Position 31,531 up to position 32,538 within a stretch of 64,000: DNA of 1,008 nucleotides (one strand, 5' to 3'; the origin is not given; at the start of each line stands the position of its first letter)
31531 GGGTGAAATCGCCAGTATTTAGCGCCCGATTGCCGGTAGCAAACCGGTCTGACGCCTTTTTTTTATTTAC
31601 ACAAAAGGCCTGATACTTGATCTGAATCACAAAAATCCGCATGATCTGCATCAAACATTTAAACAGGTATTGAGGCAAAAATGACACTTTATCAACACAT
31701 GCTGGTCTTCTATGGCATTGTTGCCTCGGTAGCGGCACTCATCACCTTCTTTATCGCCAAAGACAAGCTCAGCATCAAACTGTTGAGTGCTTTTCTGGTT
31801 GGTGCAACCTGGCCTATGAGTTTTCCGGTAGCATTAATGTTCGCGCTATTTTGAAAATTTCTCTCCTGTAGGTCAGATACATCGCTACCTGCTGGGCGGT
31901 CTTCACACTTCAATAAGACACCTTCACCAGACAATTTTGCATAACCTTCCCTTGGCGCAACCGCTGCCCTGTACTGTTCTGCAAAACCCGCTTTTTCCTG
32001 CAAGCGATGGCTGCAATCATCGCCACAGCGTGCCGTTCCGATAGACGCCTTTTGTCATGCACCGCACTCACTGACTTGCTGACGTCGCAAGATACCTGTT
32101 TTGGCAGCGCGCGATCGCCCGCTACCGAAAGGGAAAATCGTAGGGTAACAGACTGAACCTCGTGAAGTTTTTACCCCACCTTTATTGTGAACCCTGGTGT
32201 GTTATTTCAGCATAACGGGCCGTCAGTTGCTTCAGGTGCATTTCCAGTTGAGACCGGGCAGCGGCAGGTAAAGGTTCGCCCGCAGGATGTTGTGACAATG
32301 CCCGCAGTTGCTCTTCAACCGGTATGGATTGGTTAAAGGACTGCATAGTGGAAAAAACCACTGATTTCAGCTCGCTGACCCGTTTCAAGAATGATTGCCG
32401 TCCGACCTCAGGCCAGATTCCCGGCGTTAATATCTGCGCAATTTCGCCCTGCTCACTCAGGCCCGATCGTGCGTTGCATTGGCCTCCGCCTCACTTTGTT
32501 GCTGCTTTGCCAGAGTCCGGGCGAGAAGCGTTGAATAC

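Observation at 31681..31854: Unannotated orphan GhoT/OrtT-family membrane toxin gene (57 aa)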

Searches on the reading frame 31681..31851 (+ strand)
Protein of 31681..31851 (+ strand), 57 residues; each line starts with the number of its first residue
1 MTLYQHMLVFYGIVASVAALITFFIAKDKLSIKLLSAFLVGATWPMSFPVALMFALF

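Call 3: search_protein_families(library=pfam, proteins=[window:31681-31851:+], max_evalue=0.01)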
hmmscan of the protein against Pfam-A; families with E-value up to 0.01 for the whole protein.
window:31681-31851:+ (57 aa): 1 family
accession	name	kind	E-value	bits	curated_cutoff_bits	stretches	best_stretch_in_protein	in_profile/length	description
PF10753.14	Toxin_GhoT_OrtT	-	9.4e-23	80.7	22.1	1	4-57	1-55/55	Toxin GhoT_OrtT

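Call 4: search_protein_families(library=ncbifam, proteins=[window:31681-31851:+], max_evalue=0.01)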
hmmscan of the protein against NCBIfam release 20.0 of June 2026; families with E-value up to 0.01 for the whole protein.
window:31681-31851:+ (57 aa): 0 families

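Call 8: list_cluster_members(proteins=[window:31681-31851:+])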
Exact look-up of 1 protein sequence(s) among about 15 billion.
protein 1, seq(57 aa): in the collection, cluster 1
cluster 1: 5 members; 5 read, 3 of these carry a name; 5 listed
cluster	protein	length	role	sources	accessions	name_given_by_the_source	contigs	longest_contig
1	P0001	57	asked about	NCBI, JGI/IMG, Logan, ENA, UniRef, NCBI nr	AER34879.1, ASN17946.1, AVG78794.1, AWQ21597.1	hypothetical protein ACVWWU_003125 [Pantoea sp. PA1] | hypothetical protein | GhoT/OrtT family toxin n=2 Tax=Pantoea ananas TaxID=553 RepID=A0A8A4K1E0_PANAN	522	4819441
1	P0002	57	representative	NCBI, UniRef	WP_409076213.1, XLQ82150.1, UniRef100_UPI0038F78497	GhoT/OrtT family toxin (plasmid) [Pantoea sp. C3] | GhoT/OrtT family toxin n=1 Tax=Pantoea phytostimulans TaxID=2769024 RepID=UPI0038F78497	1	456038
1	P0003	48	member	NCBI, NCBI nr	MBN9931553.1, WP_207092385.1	GhoT/OrtT family toxin [Pantoea agglomerans]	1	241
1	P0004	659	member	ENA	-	-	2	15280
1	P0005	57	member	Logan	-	-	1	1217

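Call 20: find_homologous_proteins(query=window:31681-31851:+, max_evalue=0.001)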
Query seq(57 aa) (57 aa): 154 proteins with E <= 0.001 among 155 candidates; the best 120 are listed.
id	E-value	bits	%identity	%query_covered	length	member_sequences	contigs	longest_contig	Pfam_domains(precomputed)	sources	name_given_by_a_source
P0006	6.5e-27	109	98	100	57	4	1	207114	PF10753.16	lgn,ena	-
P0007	4.0e-26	107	96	100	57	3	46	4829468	PF10753.16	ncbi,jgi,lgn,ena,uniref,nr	ncbi:GhoT/OrtT family toxin [Pantoea allii]|uniref:GhoT/OrtT family toxin n=1 Tax=Pantoea allii TaxI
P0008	2.1e-25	105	95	100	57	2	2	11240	PF10753.16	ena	-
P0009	3.5e-25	104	95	100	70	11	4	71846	PF10753.16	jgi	-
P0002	5.0e-25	103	93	100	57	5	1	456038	PF10753.16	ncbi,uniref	ncbi:GhoT/OrtT family toxin (plasmid) [Pantoea sp. C3]|uniref:GhoT/OrtT family toxin n=1 Tax=Pantoea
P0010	6.7e-23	97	84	100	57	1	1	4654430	PF10753.16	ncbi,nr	ncbi:GhoT/OrtT family toxin [Enterobacteriaceae bacterium 4M9]|nr:GhoT/OrtT family toxin [Enterobact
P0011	7.3e-23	97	84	100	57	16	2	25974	PF10753.16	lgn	-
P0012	1.0e-22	96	88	100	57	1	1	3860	PF10753.16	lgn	-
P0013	1.1e-22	96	89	100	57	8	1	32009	PF10753.16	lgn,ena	-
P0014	1.2e-22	96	82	100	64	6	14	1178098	PF10753.16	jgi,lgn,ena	-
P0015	1.3e-22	96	84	100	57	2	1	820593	PF10753.16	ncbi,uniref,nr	ncbi:GhoT/OrtT family toxin [Pantoea sp. 1.19]|uniref:GhoT/OrtT family toxin n=1 Tax=Pantoea sp. 1.1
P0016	2.5e-22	95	81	100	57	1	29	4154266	PF10753.16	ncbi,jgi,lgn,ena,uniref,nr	ncbi:GhoT/OrtT family toxin [Siccibacter turicensis]|uniref:GhoT/OrtT family toxin n=1 Tax=Siccibact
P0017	3.1e-22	95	89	100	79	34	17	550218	PF10753.16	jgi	jgi:hypothetical protein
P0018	3.1e-22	95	89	100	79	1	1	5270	PF10753.16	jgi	-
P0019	3.2e-22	95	89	100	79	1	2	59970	PF10753.16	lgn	-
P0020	3.7e-22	94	84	100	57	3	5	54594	PF10753.16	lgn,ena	-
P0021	4.3e-22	94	89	100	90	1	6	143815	PF10753.16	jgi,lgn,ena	-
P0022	4.4e-22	94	89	100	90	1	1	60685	PF10753.16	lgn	-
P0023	4.5e-22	94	88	100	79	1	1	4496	PF10753.16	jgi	-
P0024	7.0e-22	94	86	100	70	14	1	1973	PF10753.16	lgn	-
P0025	7.6e-22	93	88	100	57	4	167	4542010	PF10753.16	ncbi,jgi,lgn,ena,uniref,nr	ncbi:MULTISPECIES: GhoT/OrtT family toxin [Pantoea]|uniref:GhoT/OrtT family toxin n=2 Tax=Pantoea Ta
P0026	9.1e-22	93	81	100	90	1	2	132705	PF10753.16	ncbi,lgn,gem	-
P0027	1.0e-21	93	79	100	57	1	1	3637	PF10753.16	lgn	-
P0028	1.0e-21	93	79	100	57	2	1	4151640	PF10753.16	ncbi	ncbi:GhoT/OrtT family toxin [Siccibacter turicensis]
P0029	1.3e-21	93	86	100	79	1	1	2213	PF10753.16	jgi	-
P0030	1.3e-21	93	82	100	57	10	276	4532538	PF10753.16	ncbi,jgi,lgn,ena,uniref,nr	ncbi:GhoT/OrtT family toxin [Cronobacter dublinensis]|uniref:GhoT/OrtT family toxin n=2 Tax=Cronobac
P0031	2.0e-21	92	88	100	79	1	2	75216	PF10753.16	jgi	-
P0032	2.1e-21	92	82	100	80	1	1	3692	PF10753.16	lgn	-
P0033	6.0e-21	91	86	100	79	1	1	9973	PF10753.16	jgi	-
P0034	1.6e-20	89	79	100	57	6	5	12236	PF10753.16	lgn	-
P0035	3.5e-20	88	75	100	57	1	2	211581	PF10753.16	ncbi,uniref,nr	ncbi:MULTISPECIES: GhoT/OrtT family toxin [Tenebrionibacter/Tenebrionicola group]|uniref:GhoT/OrtT f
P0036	4.4e-20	88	81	100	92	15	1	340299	PF10753.16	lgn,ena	-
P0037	5.5e-20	88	74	100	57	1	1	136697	PF10753.16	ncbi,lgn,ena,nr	ncbi:DUF2566 domain-containing protein [Enterobacterales bacterium CwR94]|nr:DUF2566 domain-containi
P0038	6.0e-20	88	94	86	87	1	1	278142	PF10753.16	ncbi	-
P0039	6.2e-20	87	88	89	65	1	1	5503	PF10753.16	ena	-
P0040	1.9e-19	86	72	100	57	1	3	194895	PF10753.16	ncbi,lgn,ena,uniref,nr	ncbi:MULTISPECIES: GhoT/OrtT family toxin [Pantoea]|uniref:GhoT/OrtT family toxin n=1 Tax=Candidatus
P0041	5.1e-19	85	75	100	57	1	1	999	PF10753.16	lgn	-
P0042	8.7e-19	84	96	79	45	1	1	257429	PF10753.16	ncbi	ncbi:GhoT/OrtT family toxin, partial [Pantoea allii]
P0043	1.8e-18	83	74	100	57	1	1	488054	PF10753.16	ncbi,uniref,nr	ncbi:GhoT/OrtT family toxin [Enterobacteriaceae bacterium YMB-R22]|uniref:GhoT/OrtT family toxin n=1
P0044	2.1e-18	83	74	100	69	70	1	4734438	PF10753.16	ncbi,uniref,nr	ncbi:YdcX [Enterobacter ludwigii]|uniref:YdcX n=5 Tax=Enterobacter TaxID=547 RepID=G8LD09_9ENTR|nr:Y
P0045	2.3e-18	83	68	100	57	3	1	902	PF10753.16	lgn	-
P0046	2.5e-18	82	94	84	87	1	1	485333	PF10753.16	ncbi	-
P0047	2.8e-18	82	70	100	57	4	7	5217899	PF10753.16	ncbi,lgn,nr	ncbi:orphan toxin OrtT [Escherichia coli]|nr:orphan toxin OrtT [Escherichia coli] QMK62356.1 orphan 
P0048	3.3e-18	82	74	100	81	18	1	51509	PF10753.16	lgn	-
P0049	3.9e-18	82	74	100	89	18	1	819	PF10753.16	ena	-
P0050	4.1e-18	82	72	100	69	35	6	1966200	PF10753.16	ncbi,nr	ncbi:GhoT/OrtT family toxin [Enterobacter asburiae]|nr:DUF2566 domain-containing protein [Enterobact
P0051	4.1e-18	82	70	100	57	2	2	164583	PF10753.16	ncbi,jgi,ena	-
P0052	4.6e-18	82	72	100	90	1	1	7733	PF10753.16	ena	-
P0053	4.8e-18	82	70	100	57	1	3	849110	PF10753.16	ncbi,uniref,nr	ncbi:GhoT/OrtT family toxin [Enterobacteriaceae bacterium H20N1]|uniref:GhoT/OrtT family toxin n=1 T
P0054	5.0e-18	82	70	100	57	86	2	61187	PF10753.16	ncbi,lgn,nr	ncbi:TPA: orphan toxin OrtT [Escherichia coli]|nr:orphan toxin OrtT [Escherichia coli]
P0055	5.4e-18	81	72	100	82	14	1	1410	PF10753.16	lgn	-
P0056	5.5e-18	81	74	100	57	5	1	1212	PF10753.16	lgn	-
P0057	5.9e-18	81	72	100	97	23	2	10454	PF10753.16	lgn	-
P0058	5.9e-18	81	72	100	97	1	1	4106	PF10753.16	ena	-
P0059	6.3e-18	81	70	100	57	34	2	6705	PF10753.16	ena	-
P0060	6.7e-18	81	72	100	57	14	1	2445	PF10753.16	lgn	-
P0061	8.2e-18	81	68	100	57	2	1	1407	PF10753.16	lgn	-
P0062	9.4e-18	81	70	100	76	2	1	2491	PF10753.16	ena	-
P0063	1.0e-17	81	70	100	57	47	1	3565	PF10753.16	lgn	-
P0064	1.1e-17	81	72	100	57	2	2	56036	PF10753.16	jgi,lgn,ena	-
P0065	1.1e-17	80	70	100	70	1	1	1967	PF10753.16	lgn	-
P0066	1.2e-17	80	73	96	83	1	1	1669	PF10753.16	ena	-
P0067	1.4e-17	80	70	100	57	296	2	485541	PF10753.16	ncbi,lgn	ncbi:orphan toxin OrtT [Escherichia coli]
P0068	1.6e-17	80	70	100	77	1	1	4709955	PF10753.16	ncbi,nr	ncbi:inner membrane protein [Escherichia coli]|nr:inner membrane protein [Escherichia coli]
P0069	1.6e-17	80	70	100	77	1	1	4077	PF10753.16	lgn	-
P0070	1.8e-17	80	70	100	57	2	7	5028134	PF10753.16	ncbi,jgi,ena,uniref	ncbi:GhoT/OrtT family toxin [Dryocola sp. BD626]|jgi:uncharacterized membrane-anchored protein|unire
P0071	2.1e-17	80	70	100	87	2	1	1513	PF10753.16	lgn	-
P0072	2.2e-17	80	70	100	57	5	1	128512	PF10753.16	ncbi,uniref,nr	ncbi:GhoT/OrtT family toxin [Enterobacter chengduensis]|uniref:GhoT/OrtT family toxin n=1 Tax=Entero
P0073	2.2e-17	80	70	100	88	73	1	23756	PF10753.16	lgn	-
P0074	2.3e-17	80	70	100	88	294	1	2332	PF10753.16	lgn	-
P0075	2.3e-17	79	70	100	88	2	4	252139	PF10753.16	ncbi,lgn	-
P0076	2.5e-17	79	70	100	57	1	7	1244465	PF10753.16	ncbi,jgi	ncbi:MAG TPA: GhoT/OrtT family toxin [Buttiauxella sp.]|jgi:4-hydroxybenzoate polyprenyltransferase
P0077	2.7e-17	79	70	100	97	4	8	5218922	PF10753.16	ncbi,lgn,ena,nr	ncbi:hypothetical protein BvCmsHHNP033_02767 [Escherichia coli]|nr:hypothetical protein BvCmsHHNP033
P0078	2.8e-17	79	70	100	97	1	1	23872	PF10753.16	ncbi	-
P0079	2.9e-17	79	70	100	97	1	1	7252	PF10753.16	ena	-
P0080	2.9e-17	79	70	100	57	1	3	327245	PF10753.16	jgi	jgi:4-hydroxybenzoate polyprenyltransferase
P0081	3.2e-17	79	70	100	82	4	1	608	PF10753.16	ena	-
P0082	3.6e-17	79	65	100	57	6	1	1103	PF10753.16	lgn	-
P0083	3.9e-17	79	67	100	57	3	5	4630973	PF10753.16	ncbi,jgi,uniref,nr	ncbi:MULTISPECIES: GhoT/OrtT family toxin [Dryocola]|jgi:hypothetical protein|uniref:GhoT/OrtT famil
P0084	4.3e-17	79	70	100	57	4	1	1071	PF10753.16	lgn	-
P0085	4.6e-17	79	68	100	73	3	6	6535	PF10753.16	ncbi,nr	ncbi:GhoT/OrtT family toxin [Shigella flexneri]|nr:GhoT/OrtT family toxin [Shigella flexneri] EFY042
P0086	4.6e-17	79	72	100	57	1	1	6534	PF10753.16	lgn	-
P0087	5.5e-17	78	70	98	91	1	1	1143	PF10753.16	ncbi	-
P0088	5.9e-17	78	68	100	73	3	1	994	PF10753.16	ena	-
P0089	5.9e-17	78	70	100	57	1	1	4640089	PF10753.16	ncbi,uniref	ncbi:GhoT/OrtT family toxin [Buttiauxella gaviniae]|uniref:GhoT/OrtT family toxin n=1 Tax=Buttiauxel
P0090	6.0e-17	78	68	100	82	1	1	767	PF10753.16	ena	-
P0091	6.4e-17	78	68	100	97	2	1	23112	PF10753.16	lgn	-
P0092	7.4e-17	78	67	100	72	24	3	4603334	PF10753.16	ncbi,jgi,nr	ncbi:hypothetical protein D3C76_1105860 [compost metagenome]|jgi:hypothetical protein|nr:hypothetica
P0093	7.5e-17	78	68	100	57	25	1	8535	PF10753.16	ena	-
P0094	9.4e-17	78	68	100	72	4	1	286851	PF10753.16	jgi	-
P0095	9.5e-17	78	70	95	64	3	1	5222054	PF10753.16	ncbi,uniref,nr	ncbi:inner membrane protein [Escherichia coli]|uniref:Inner membrane protein n=1 Tax=Escherichia col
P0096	9.5e-17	78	63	100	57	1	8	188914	PF10753.16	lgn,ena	-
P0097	1.0e-16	78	67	100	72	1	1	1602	PF10753.16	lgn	-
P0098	1.0e-16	77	72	100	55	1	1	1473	PF10753.16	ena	-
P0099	1.1e-16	77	67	100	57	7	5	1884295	PF10753.16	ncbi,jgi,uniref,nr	ncbi:GhoT/OrtT family toxin [Buttiauxella noackiae]|jgi:alkanesulfonate monooxygenase SsuD/methylene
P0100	1.2e-16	77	68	100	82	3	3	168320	PF10753.16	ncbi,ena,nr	ncbi:hypothetical protein EC2726950_1544 [Escherichia coli 2726950]|nr:hypothetical protein ECBCE019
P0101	1.8e-16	77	65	100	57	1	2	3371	PF10753.16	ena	-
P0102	2.0e-16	77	69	100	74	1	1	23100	PF10753.16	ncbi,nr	ncbi:hypothetical protein BSR05_22460 [Escherichia coli]|nr:hypothetical protein BSR05_22460 [Escher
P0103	2.3e-16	76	60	100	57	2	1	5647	PF10753.16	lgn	-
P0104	2.3e-16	76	65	100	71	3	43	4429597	PF10753.16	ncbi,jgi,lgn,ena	jgi:4-hydroxybenzoate polyprenyltransferase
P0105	2.6e-16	76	68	100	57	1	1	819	PF10753.16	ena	-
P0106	2.6e-16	76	68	100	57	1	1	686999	PF10753.16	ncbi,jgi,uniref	ncbi:GhoT/OrtT family toxin [Buttiauxella sp.]|uniref:GhoT/OrtT family toxin n=1 Tax=Buttiauxella sp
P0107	3.0e-16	76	67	100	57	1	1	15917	PF10753.16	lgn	-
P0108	3.1e-16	76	65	100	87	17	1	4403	PF10753.16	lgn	-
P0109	3.2e-16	76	68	100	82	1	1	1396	PF10753.16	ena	-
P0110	3.5e-16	76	65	100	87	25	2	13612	PF10753.16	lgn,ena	-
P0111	3.9e-16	76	65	100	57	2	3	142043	PF10753.16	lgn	-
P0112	4.5e-16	75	68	100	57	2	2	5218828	PF10753.16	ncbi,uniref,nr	ncbi:GhoT/OrtT family toxin [Buttiauxella selenatireducens]|uniref:GhoT/OrtT family toxin n=1 Tax=Bu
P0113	4.5e-16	75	65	100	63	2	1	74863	PF10753.16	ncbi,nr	ncbi:GhoT/OrtT family toxin [Escherichia coli]|nr:GhoT/OrtT family toxin [Escherichia coli]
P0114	4.6e-16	75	70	100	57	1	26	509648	PF10753.16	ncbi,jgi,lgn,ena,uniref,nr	ncbi:GhoT/OrtT family toxin [Atlantibacter sp.]|uniref:GhoT/OrtT family toxin n=1 Tax=Atlantibacter 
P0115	7.0e-16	75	67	100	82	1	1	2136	PF10753.16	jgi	-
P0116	7.4e-16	75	65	100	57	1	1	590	PF10753.16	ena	-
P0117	8.1e-16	75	63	100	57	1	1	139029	PF10753.16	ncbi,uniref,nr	ncbi:GhoT/OrtT family toxin [Enterobacter sp.]|uniref:GhoT/OrtT family toxin n=1 Tax=Enterobacter sp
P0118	8.3e-16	75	71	89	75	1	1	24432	PF10753.16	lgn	-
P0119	8.3e-16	75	65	100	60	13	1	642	PF10753.16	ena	-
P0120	9.5e-16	74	68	100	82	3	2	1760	PF10753.16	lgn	-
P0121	1.1e-15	74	68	100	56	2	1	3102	PF10753.16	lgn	-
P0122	1.1e-15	74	68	100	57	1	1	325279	PF10753.16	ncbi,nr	ncbi:GhoT/OrtT family toxin [Enterobacteriaceae bacterium RIT691]|nr:GhoT/OrtT family toxin [Enterob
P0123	1.3e-15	74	70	100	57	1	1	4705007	PF10753.16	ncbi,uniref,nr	ncbi:GhoT/OrtT family toxin [Buttiauxella sp. WJP83]|uniref:GhoT/OrtT family toxin n=1 Tax=Buttiauxe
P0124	1.3e-15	74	70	100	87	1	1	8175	PF10753.16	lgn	-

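Call 47: find_related_loci(query=A3, collection=genome_contigs, flank=2500)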
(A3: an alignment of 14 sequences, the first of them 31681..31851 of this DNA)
Query A3 (57 aa) in genome_contigs; peptide patterns used: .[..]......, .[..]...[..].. (x = any residue, [..] = any of these).
315 stretches matched a pattern; 222 encode a relative of the query (tblastn E <= 1e-3); the best 80 are kept; 80 distinct loci.
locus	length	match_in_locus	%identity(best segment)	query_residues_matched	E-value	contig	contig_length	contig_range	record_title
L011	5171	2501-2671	100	1-57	1e-32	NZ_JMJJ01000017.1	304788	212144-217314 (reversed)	Pantoea ananatis LMG 2665 plasmid pPANA1, whole genome shotgun sequence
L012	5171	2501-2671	96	1-57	1e-31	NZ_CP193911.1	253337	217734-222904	Pantoea allii strain LMG24248 plasmid pA, complete sequence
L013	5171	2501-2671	93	1-57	5e-31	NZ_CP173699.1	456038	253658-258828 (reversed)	Pantoea sp. C3 plasmid pC3_1, complete sequence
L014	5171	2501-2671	91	1-57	9e-31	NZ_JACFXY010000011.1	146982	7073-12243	Mixta mediterraneensis strain Marseille-Q2057 NODE_11_length_146982_cov_45.4208, whole genome shotgun sequence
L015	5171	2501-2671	93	1-57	3e-30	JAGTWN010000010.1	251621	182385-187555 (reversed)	Candidatus Pantoea haifensis isolate EnvH contig_9, whole genome shotgun sequence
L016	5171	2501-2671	89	1-57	4e-29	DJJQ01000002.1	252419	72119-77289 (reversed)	MAG TPA_asm: Candidatus Pantoea astica isolate UBA6564 UBA6564_contig_22, whole genome shotgun sequence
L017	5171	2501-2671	86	1-57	6e-29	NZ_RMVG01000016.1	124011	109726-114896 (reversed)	Candidatus Pantoea deserta isolate RIT388 16, whole genome shotgun sequence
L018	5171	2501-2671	89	1-57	1e-28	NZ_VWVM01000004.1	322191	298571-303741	Candidatus Pantoea gossypiicola isolate B_8 Scaffold_4, whole genome shotgun sequence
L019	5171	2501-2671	89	1-57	1e-28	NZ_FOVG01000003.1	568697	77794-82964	Candidatus Pantoea varia isolate OV426, whole genome shotgun sequence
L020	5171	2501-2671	91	1-57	7e-29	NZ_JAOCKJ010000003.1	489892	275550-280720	Pantoea sp. GD03673 3, whole genome shotgun sequence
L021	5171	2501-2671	86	1-57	6e-29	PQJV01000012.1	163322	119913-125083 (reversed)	Candidatus Pantoea alvi isolate PSNIH6 NODE_12, whole genome shotgun sequence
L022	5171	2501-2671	89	1-57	1e-28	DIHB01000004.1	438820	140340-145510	MAG TPA_asm: Candidatus Pantoea rara isolate UBA5707 UBA5707_contig_38, whole genome shotgun sequence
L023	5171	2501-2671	89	1-57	1e-28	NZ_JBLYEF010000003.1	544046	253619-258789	Pantoea sp. R13S299 contig_3, whole genome shotgun sequence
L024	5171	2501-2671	89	1-57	1e-28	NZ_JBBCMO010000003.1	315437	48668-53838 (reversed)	Pantoea sp. AS142 contig00003, whole genome shotgun sequence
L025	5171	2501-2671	89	1-57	6e-29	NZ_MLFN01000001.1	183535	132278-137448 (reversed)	Pantoea conspicua strain LMG 24534 Contig0001_, whole genome shotgun sequence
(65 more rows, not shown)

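Call 67: predict_structure(alignment_id=A4)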
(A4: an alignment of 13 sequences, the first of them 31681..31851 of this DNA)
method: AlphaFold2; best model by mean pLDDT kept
length: 57 residues; sequences in the alignment: 13
mean_pLDDT: 73.7   pTM: 0.39
mean pLDDT of the five models: 73.7, 73.1, 64.8, 64.8, 63.2
residues with pLDDT >= 90: 2; 70-90: 29; 50-70: 26; < 50: 0
segments of 3 or more residues with pLDDT < 50: none
pLDDT, mean of each block of 10 residues (from residue 1): 84 85 68 66 65 74
secondary structure, 60 per line:
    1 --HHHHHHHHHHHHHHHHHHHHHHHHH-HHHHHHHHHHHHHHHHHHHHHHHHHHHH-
elements in order: H3-27 H29-56

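Call 74: search_solved_structures(query=A4, max_evalue=1)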
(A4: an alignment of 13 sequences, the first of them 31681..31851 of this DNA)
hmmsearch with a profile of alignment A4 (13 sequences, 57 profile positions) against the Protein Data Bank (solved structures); distinct sequences matched with E-value up to 1: 0.

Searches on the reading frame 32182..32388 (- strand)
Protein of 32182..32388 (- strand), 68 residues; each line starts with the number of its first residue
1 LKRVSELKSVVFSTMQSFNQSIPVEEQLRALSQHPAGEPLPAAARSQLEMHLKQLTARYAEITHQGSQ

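Call 3: search_protein_families(library=pfam, proteins=[window:32182-32388:-], max_evalue=0.01)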
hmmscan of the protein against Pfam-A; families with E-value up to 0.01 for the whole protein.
window:32182-32388:- (68 aa): 1 family
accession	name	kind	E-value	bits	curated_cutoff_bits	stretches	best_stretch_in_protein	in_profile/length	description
PF12486.13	VasL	-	2.1e-13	50.9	27.3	1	4-61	87-145/147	Type VI secretion system, EvfB, or VasL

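Call 4: search_protein_families(library=ncbifam, proteins=[window:32182-32388:-], max_evalue=0.01)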
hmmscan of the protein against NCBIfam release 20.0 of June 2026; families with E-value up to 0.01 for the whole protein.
window:32182-32388:- (68 aa): 0 families
